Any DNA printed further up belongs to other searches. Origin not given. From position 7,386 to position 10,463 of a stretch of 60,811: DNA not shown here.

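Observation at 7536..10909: Candidate system: one-polypeptide membrane electron-transfer chain plus a cyclic-nucleotide sensor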

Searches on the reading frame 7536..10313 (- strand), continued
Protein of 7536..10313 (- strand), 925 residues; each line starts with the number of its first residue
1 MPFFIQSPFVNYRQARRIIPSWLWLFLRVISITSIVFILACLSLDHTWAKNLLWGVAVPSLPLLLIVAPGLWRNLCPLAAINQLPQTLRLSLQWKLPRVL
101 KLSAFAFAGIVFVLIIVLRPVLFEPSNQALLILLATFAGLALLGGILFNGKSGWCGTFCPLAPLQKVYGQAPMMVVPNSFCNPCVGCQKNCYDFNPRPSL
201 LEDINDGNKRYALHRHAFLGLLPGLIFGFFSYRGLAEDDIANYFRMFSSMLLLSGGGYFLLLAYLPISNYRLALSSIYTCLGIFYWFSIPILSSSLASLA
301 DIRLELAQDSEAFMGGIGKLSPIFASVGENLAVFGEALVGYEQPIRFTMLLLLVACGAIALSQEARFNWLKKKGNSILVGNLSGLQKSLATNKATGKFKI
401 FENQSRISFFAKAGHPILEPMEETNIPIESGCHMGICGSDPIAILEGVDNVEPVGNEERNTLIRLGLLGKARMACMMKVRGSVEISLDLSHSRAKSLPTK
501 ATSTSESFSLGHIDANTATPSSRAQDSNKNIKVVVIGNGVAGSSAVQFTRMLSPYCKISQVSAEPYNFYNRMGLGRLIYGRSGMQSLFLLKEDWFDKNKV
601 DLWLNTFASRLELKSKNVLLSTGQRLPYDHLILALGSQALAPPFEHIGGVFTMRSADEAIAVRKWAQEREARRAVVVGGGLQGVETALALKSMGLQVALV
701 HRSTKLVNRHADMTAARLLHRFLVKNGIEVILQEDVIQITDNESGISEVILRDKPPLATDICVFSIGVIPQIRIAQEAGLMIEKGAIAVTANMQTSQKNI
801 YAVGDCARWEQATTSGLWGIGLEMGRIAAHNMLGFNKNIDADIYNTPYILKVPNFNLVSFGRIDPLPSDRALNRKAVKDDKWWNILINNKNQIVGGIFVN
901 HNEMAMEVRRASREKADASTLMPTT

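Call 14: search_protein_families(library=pfam, proteins=[P0028, P0063, P0091, P0106, P0097, P0081, P0098], max_evalue=0.01)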
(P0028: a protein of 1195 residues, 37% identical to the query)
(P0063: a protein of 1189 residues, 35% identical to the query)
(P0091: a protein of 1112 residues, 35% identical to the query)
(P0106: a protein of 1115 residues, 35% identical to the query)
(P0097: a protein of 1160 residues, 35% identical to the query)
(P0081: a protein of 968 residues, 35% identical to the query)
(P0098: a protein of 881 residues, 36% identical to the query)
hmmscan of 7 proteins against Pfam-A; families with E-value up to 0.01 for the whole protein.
P0028 (1195 aa): 15 families
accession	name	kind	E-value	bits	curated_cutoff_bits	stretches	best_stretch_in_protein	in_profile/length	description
PF07992.20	Pyr_redox_2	-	3.7e-60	204.2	26.1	1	719-1011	2-291/291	Pyridine nucleotide-disulphide oxidoreductase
PF00070.33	Pyr_redox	-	1.8e-16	60.8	22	1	863-941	2-81/82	Pyridine nucleotide-disulphide oxidoreductase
PF18267.7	Rubredoxin_C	-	3.2e-16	59.5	25.9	1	1030-1099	1-69/70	Rubredoxin NAD+ reductase C-terminal domain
PF00111.32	Fer2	-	3.5e-12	46.5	21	2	475-553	3-77/77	2Fe-2S iron-sulfur cluster binding domain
PF13738.12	Pyr_redox_3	-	2.2e-09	37.5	30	1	784-991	93-305/305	Pyridine nucleotide-disulphide oxidoreductase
PF03486.20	HI0933_like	-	2.5e-07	30.8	50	0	719-749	2-30/244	HI0933-like protein Rossmann domain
PF01266.30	DAO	-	6e-07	29.7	27.9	0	864-893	3-32/353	FAD dependent oxidoreductase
PF13450.12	NAD_binding_8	-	9.9e-05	23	21.9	0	865-892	1-28/68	NAD(P)-binding Rossmann-like domain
PF12801.12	Fer4_5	-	0.00013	22.3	22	1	242-277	5-39/48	4Fe-4S binding domain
PF00890.30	FAD_binding_2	-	0.00018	21.3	20.4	0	863-893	2-32/414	FAD binding domain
PF05834.18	Lycopene_cycl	-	0.00022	20.8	23.4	0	918-978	102-162/380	Lycopene cyclase protein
PF01494.25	FAD_binding_3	-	0.0014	18.4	22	0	863-938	4-79/349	FAD binding domain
PF01946.23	Thi4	-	0.0016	18.1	26.2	0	719-750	19-49/235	Thi4 family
PF13454.12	NAD_binding_9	-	0.0023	18.4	21.8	0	721-755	1-35/155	FAD-NAD(P)-binding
PF13085.11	Fer2_3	-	0.003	18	27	0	490-525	35-71/107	2Fe-2S iron-sulfur cluster binding domain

P0063 (1189 aa): 15 families
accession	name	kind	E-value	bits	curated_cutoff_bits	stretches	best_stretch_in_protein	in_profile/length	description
PF07992.20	Pyr_redox_2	-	4.2e-65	220.5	26.1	1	719-1011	2-291/291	Pyridine nucleotide-disulphide oxidoreductase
PF00070.33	Pyr_redox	-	2e-18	67.1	22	1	863-941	2-81/82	Pyridine nucleotide-disulphide oxidoreductase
PF18267.7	Rubredoxin_C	-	7e-13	48.8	25.9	1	1030-1098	1-68/70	Rubredoxin NAD+ reductase C-terminal domain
PF00111.32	Fer2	-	1.8e-12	47.4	21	2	615-689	7-77/77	2Fe-2S iron-sulfur cluster binding domain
PF01266.30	DAO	-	2.9e-08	34.1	27.9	0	902-969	149-216/353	FAD dependent oxidoreductase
PF13738.12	Pyr_redox_3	-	1.2e-07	31.7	30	1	786-991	95-305/305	Pyridine nucleotide-disulphide oxidoreductase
PF03486.20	HI0933_like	-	7e-06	26.1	50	0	863-898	3-38/244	HI0933-like protein Rossmann domain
PF13450.12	NAD_binding_8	-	1.5e-05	25.6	21.9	0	865-892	1-28/68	NAD(P)-binding Rossmann-like domain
PF04820.20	Trp_halogenase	-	0.00024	20.5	21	0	902-956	157-213/458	Tryptophan halogenase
PF01946.23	Thi4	-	0.00027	20.7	26.2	0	719-750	19-49/235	Thi4 family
PF01262.27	AlaDh_PNT_C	-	0.001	19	23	0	862-906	30-74/214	Alanine dehydrogenase/PNT, C-terminal domain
PF12801.12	Fer4_5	-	0.0023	18.3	22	1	238-274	3-38/48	4Fe-4S binding domain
PF01134.28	GIDA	-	0.0023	17.5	22.1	0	864-889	3-28/391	Glucose inhibited division protein A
PF03678.21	Adeno_hexon_C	-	0.0082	16.1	27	0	329-381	42-94/241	Hexon, adenovirus major coat protein, C-terminal domain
PF00890.30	FAD_binding_2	-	0.009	15.7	20.4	0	863-893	2-32/414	FAD binding domain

P0091 (1112 aa): 12 families
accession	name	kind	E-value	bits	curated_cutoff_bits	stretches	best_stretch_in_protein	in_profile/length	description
PF07992.20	Pyr_redox_2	-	2.1e-61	208.4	26.1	1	707-999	2-291/291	Pyridine nucleotide-disulphide oxidoreductase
PF00070.33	Pyr_redox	-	3.7e-19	69.5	22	1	850-929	1-81/82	Pyridine nucleotide-disulphide oxidoreductase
PF18267.7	Rubredoxin_C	-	2.2e-09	37.6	25.9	1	1018-1087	1-69/70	Rubredoxin NAD+ reductase C-terminal domain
PF00111.32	Fer2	-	1.6e-07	31.6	21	1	601-675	6-76/77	2Fe-2S iron-sulfur cluster binding domain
PF13450.12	NAD_binding_8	-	2.5e-06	28.1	21.9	1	853-883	1-31/68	NAD(P)-binding Rossmann-like domain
PF01266.30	DAO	-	1.4e-05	25.2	27.9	0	851-931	2-80/353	FAD dependent oxidoreductase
PF01946.23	Thi4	-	0.00019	21.2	26.2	0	852-879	21-49/235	Thi4 family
PF13738.12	Pyr_redox_3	-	0.00027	20.7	30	0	852-880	1-30/305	Pyridine nucleotide-disulphide oxidoreductase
PF03486.20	HI0933_like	-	0.00033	20.6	50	0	850-883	2-35/244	HI0933-like protein Rossmann domain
PF13454.12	NAD_binding_9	-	0.00034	21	21.8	0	709-742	1-34/155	FAD-NAD(P)-binding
PF01262.27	AlaDh_PNT_C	-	0.0026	17.6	23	0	705-724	28-47/214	Alanine dehydrogenase/PNT, C-terminal domain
PF01134.28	GIDA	-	0.005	16.4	22.1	0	852-878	3-29/391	Glucose inhibited division protein A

P0106 (1115 aa): 14 families
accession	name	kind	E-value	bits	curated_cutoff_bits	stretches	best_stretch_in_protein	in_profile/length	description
PF07992.20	Pyr_redox_2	-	1.3e-60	205.8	26.1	1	708-1001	2-291/291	Pyridine nucleotide-disulphide oxidoreductase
PF00070.33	Pyr_redox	-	2.6e-20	73.2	22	1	851-931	1-81/82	Pyridine nucleotide-disulphide oxidoreductase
PF18267.7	Rubredoxin_C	-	4.7e-14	52.5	25.9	1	1020-1088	1-68/70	Rubredoxin NAD+ reductase C-terminal domain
PF00111.32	Fer2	-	8e-08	32.6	21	1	603-676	7-76/77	2Fe-2S iron-sulfur cluster binding domain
PF01266.30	DAO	-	4.4e-06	26.9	27.9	0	852-881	2-31/353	FAD dependent oxidoreductase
PF04820.20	Trp_halogenase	-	1.9e-05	24.2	21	0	892-946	159-213/458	Tryptophan halogenase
PF13450.12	NAD_binding_8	-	2.2e-05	25.1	21.9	0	854-881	1-28/68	NAD(P)-binding Rossmann-like domain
PF01262.27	AlaDh_PNT_C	-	8.6e-05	22.5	23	0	844-910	21-79/214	Alanine dehydrogenase/PNT, C-terminal domain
PF01134.28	GIDA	-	0.00044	19.9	22.1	0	853-879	3-29/391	Glucose inhibited division protein A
PF01946.23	Thi4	-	0.00054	19.7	26.2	0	853-880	21-49/235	Thi4 family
PF13738.12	Pyr_redox_3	-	0.00084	19.1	30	1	850-980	165-304/305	Pyridine nucleotide-disulphide oxidoreductase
PF05834.18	Lycopene_cycl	-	0.0036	16.9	23.4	0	908-967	103-161/380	Lycopene cyclase protein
PF13454.12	NAD_binding_9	-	0.0043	17.5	21.8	0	895-945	101-153/155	FAD-NAD(P)-binding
PF03486.20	HI0933_like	-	0.0044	16.9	50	0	851-886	2-37/244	HI0933-like protein Rossmann domain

P0097 (1160 aa): 15 families
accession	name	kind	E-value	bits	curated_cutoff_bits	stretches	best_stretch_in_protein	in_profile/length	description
PF07992.20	Pyr_redox_2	-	2.1e-59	201.7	26.1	1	634-926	2-291/291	Pyridine nucleotide-disulphide oxidoreductase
PF00070.33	Pyr_redox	-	1.4e-17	64.4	22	1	778-857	2-82/82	Pyridine nucleotide-disulphide oxidoreductase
PF00111.32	Fer2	-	3.4e-16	59.4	21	2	529-605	5-77/77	2Fe-2S iron-sulfur cluster binding domain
PF18267.7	Rubredoxin_C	-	7.2e-15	55.2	25.9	1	945-1014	1-69/70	Rubredoxin NAD+ reductase C-terminal domain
PF13738.12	Pyr_redox_3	-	1.6e-08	34.6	30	1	701-906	95-305/305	Pyridine nucleotide-disulphide oxidoreductase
PF01266.30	DAO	-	4.6e-06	26.8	27.9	1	779-808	3-32/353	FAD dependent oxidoreductase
PF12801.12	Fer4_5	-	7.5e-05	23.1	22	1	167-204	4-39/48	4Fe-4S binding domain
PF04820.20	Trp_halogenase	-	0.00012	21.5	21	0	635-667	2-36/458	Tryptophan halogenase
PF13450.12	NAD_binding_8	-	0.00018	22.1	21.9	0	780-807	1-28/68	NAD(P)-binding Rossmann-like domain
PF03486.20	HI0933_like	-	0.00018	21.4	50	0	634-663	2-29/244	HI0933-like protein Rossmann domain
PF05834.18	Lycopene_cycl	-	0.00018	21.2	23.4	0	836-893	105-162/380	Lycopene cyclase protein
PF13454.12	NAD_binding_9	-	0.00085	19.8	21.8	0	708-739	121-154/155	FAD-NAD(P)-binding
PF01946.23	Thi4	-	0.0012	18.6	26.2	0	778-806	20-49/235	Thi4 family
PF00890.30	FAD_binding_2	-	0.0076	15.9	20.4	0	778-808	2-32/414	FAD binding domain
PF01262.27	AlaDh_PNT_C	-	0.0095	15.8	23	0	777-824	30-77/214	Alanine dehydrogenase/PNT, C-terminal domain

P0081 (968 aa): 10 families
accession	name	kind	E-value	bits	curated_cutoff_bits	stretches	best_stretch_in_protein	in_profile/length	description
PF07992.20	Pyr_redox_2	-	6.4e-51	173.9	26.1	1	567-847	2-279/291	Pyridine nucleotide-disulphide oxidoreductase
PF00070.33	Pyr_redox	-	1.1e-19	71.2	22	1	710-779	1-69/82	Pyridine nucleotide-disulphide oxidoreductase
PF00111.32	Fer2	-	8e-09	35.8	21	1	451-529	2-76/77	2Fe-2S iron-sulfur cluster binding domain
PF12801.12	Fer4_5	-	1.7e-05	25.1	22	1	199-237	3-39/48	4Fe-4S binding domain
PF13738.12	Pyr_redox_3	-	3.5e-05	23.6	30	1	680-815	133-278/305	Pyridine nucleotide-disulphide oxidoreductase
PF01266.30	DAO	-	4e-05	23.8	27.9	0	711-742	2-33/353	FAD dependent oxidoreductase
PF01262.27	AlaDh_PNT_C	-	0.00024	21.1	23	0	706-743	26-63/214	Alanine dehydrogenase/PNT, C-terminal domain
PF13450.12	NAD_binding_8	-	0.0026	18.5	21.9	0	713-743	1-31/68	NAD(P)-binding Rossmann-like domain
PF01134.28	GIDA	-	0.0026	17.3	22.1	1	712-744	3-36/391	Glucose inhibited division protein A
PF05834.18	Lycopene_cycl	-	0.0038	16.8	23.4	0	568-601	2-35/380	Lycopene cyclase protein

P0098 (881 aa): 13 families
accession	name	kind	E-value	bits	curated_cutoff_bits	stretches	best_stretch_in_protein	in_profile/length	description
PF07992.20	Pyr_redox_2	-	2.6e-55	188.4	26.1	1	482-771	2-289/291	Pyridine nucleotide-disulphide oxidoreductase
PF00070.33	Pyr_redox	-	2.8e-20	73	22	1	625-695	1-70/82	Pyridine nucleotide-disulphide oxidoreductase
PF12801.12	Fer4_5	-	3e-07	30.7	22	1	134-171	3-39/48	4Fe-4S binding domain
PF01266.30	DAO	-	5.7e-07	29.8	27.9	0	545-595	159-216/353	FAD dependent oxidoreductase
PF00111.32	Fer2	-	6.5e-07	29.6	21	1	368-446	2-76/77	2Fe-2S iron-sulfur cluster binding domain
PF01262.27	AlaDh_PNT_C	-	1.5e-06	28.2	23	1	625-671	30-76/214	Alanine dehydrogenase/PNT, C-terminal domain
PF18267.7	Rubredoxin_C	-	6.8e-06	26.4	25.9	1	795-859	4-69/70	Rubredoxin NAD+ reductase C-terminal domain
PF01134.28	GIDA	-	4.6e-05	23.1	22.1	0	627-658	3-35/391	Glucose inhibited division protein A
PF13738.12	Pyr_redox_3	-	5.4e-05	23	30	1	546-754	92-305/305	Pyridine nucleotide-disulphide oxidoreductase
PF13450.12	NAD_binding_8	-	8.5e-05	23.2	21.9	0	628-658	1-31/68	NAD(P)-binding Rossmann-like domain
PF03486.20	HI0933_like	-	0.0015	18.4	50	0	625-658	2-35/244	HI0933-like protein Rossmann domain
PF00890.30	FAD_binding_2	-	0.002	17.8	20.4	0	483-513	2-30/414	FAD binding domain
PF04820.20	Trp_halogenase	-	0.0023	17.3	21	0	482-514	1-35/458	Tryptophan halogenase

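Call 33: search_protein_families(library=pfam, proteins=[L075:3517-5298:+, L056:3650-5302:+, L048:3969-5264:+, L063:841-2235:+, L016:3270-4628:+, L009:74-2083:-, L039:8660-9607:-, L039:9621-10769:-, L038:2511-4094:-], max_evalue=0.001)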
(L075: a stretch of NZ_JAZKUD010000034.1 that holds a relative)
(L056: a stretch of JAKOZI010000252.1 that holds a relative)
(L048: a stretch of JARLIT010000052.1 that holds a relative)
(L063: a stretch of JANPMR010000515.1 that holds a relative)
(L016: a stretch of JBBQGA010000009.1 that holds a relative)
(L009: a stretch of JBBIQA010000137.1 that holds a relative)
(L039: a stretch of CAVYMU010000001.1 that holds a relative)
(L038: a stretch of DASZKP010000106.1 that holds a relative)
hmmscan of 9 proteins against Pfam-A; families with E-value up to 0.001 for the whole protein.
L075:3517-5298:+ (593 aa): 3 families
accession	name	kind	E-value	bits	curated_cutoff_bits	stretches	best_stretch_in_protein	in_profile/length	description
PF00498.31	FHA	-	3.8e-31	107.8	20.7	2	195-264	2-66/67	FHA domain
PF20232.3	T6SS_FHA_C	-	1.5e-22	80.7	23.7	1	411-580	1-173/180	C-terminal domain of Type VI secretion system FHA protein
PF16697.10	Yop-YscD_cpl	-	9.9e-10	39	33.2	1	190-243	15-67/94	Inner membrane component of T3SS, cytoplasmic domain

L056:3650-5302:+ (550 aa): 3 families
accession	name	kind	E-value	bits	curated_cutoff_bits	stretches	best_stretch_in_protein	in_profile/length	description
PF00498.31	FHA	-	2.1e-32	111.8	20.7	2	155-221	2-67/67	FHA domain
PF20232.3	T6SS_FHA_C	-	8.2e-23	81.6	23.7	1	368-540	1-176/180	C-terminal domain of Type VI secretion system FHA protein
PF16697.10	Yop-YscD_cpl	-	1.1e-10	42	33.2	1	150-224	15-87/94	Inner membrane component of T3SS, cytoplasmic domain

L048:3969-5264:+ (431 aa): 3 families
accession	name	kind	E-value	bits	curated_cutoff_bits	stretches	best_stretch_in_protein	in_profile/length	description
PF20232.3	T6SS_FHA_C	-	2.9e-14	53.7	23.7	1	257-427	2-177/180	C-terminal domain of Type VI secretion system FHA protein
PF00498.31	FHA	-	5.7e-13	49.5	20.7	1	30-96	2-67/67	FHA domain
PF16697.10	Yop-YscD_cpl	-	5.9e-06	26.9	33.2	1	28-102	18-90/94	Inner membrane component of T3SS, cytoplasmic domain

L063:841-2235:+ (464 aa): 3 families
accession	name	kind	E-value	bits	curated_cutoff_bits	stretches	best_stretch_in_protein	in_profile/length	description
PF20232.3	T6SS_FHA_C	-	4e-21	76.1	23.7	1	289-443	2-166/180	C-terminal domain of Type VI secretion system FHA protein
PF00498.31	FHA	-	2.6e-15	57.1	20.7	1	49-115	2-67/67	FHA domain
PF16697.10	Yop-YscD_cpl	-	0.0003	21.4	33.2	1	44-120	15-89/94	Inner membrane component of T3SS, cytoplasmic domain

L016:3270-4628:+ (452 aa): 7 families
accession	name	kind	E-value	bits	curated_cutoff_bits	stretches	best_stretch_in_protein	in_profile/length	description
PF00069.31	Pkinase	-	9.7e-49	166.5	31.7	1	12-263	1-253/263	Protein kinase domain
PF07714.23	PK_Tyr_Ser-Thr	-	4e-32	112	23.1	1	14-224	3-219/258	Protein tyrosine and serine/threonine kinase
PF00498.31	FHA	-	9.6e-13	48.8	20.7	1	367-433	2-67/67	FHA domain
PF03109.22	ABC1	-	4.7e-07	29.6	22.9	1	84-168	142-225/244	ABC1 atypical kinase-like domain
PF17667.7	Pkinase_fungal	-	1.6e-05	24.3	24.1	1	121-201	298-381/387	Fungal protein kinase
PF01636.29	APH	-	5.8e-05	23.4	23.2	1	119-161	158-201/239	Phosphotransferase enzyme family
PF16697.10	Yop-YscD_cpl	-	7e-05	23.5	33.2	1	346-434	1-85/94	Inner membrane component of T3SS, cytoplasmic domain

L009:74-2083:- (669 aa): 3 families
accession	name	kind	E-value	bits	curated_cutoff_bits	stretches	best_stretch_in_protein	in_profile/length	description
PF00498.31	FHA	-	1.3e-30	106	20.7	2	125-191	2-67/67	FHA domain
PF20232.3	T6SS_FHA_C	-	6.1e-27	95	23.7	1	493-665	1-178/180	C-terminal domain of Type VI secretion system FHA protein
PF16697.10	Yop-YscD_cpl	-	5.7e-18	65.4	33.2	2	263-337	17-89/94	Inner membrane component of T3SS, cytoplasmic domain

L039:8660-9607:- (315 aa): 3 families
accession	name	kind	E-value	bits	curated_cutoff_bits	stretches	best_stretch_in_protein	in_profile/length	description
PF00498.31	FHA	-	3.4e-12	47.1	20.7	1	29-99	3-67/67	FHA domain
PF16697.10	Yop-YscD_cpl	-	7.3e-07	29.8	33.2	1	43-106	30-91/94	Inner membrane component of T3SS, cytoplasmic domain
PF00211.25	Guanylate_cyc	-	1.4e-06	28.5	21.9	1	133-305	12-179/183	Adenylate and Guanylate cyclase catalytic domain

L039:9621-10769:- (382 aa): 1 family
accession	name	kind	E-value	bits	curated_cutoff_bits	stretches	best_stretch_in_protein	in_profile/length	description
PF00498.31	FHA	-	2.3e-07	31.6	20.7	1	286-342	1-46/67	FHA domain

L038:2511-4094:- (527 aa): 5 families
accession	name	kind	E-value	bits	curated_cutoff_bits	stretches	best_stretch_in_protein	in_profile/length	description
PF00069.31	Pkinase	-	2.5e-47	161.9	31.7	1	20-269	3-253/263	Protein kinase domain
PF07714.23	PK_Tyr_Ser-Thr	-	1.8e-31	109.8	23.1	1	22-267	5-248/258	Protein tyrosine and serine/threonine kinase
PF00498.31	FHA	-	1.5e-17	64.2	20.7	1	323-388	2-67/67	FHA domain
PF16697.10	Yop-YscD_cpl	-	6e-10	39.7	33.2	1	305-392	1-88/94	Inner membrane component of T3SS, cytoplasmic domain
PF03109.22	ABC1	-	0.00053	19.6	22.9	0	129-172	180-221/244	ABC1 atypical kinase-like domain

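Call 38: search_solved_structures(query=A2, max_evalue=0.001)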
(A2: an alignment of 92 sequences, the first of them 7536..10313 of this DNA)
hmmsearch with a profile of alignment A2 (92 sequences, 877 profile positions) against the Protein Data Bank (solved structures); distinct sequences matched with E-value up to 0.001: 304 (the best 60 are shown).
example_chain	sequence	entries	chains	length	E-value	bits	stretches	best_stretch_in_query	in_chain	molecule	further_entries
3klj_A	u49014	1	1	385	4.7e-70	240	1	472-866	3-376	NAD(FAD)-dependent dehydrogenase, NirB-family (N-terminal domain)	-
6pfz_D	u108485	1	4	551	2.1e-65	224.6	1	480-812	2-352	NADH oxidase (NoxA-3)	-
3ef6_A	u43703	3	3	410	1.1e-64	222.3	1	479-866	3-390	Toluene 1,2-dioxygenase system ferredoxin--NAD(+) reductase | TodA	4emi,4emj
4fx9_A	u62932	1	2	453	7.6e-60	206.3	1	476-812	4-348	Coenzyme A disulfide reductase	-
1xhc_A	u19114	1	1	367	1.5e-59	205.3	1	474-854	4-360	NADH oxidase /nitrite reductase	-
3kd9_A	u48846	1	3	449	2.2e-59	204.7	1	478-812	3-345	Coenzyme A disulfide reductase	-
5l1n_A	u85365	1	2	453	4.8e-59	203.6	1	476-812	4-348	Coenzyme A disulfide reductase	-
8c0z_E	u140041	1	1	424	5.3e-57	196.8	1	481-858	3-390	Similar to ferredoxin:NADH oxidoreductases or NADH oxidases,potential subunit of aldehyde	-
1q1r_A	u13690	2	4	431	1.9e-55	191.7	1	477-858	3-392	Putidaredoxin reductase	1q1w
3lb8_A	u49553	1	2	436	2.3e-55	191.4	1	478-858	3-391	Putidaredoxin reductase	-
3iwa_A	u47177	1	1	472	2e-54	188.4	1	478-790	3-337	FAD-dependent pyridine nucleotide-disulphide oxidoreductase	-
3ntd_A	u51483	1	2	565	2.1e-53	184.9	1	479-820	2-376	FAD-dependent pyridine nucleotide-disulphide oxidoreductase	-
3nta_A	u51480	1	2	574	2.2e-53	184.8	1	479-820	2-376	FAD-dependent pyridine nucleotide-disulphide oxidoreductase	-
9li3_A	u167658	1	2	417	3.9e-53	184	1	478-860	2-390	Ferredoxin--NAD(+) reductase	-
3nt6_A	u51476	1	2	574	4e-53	184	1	479-820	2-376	FAD-dependent pyridine nucleotide-disulphide oxidoreductase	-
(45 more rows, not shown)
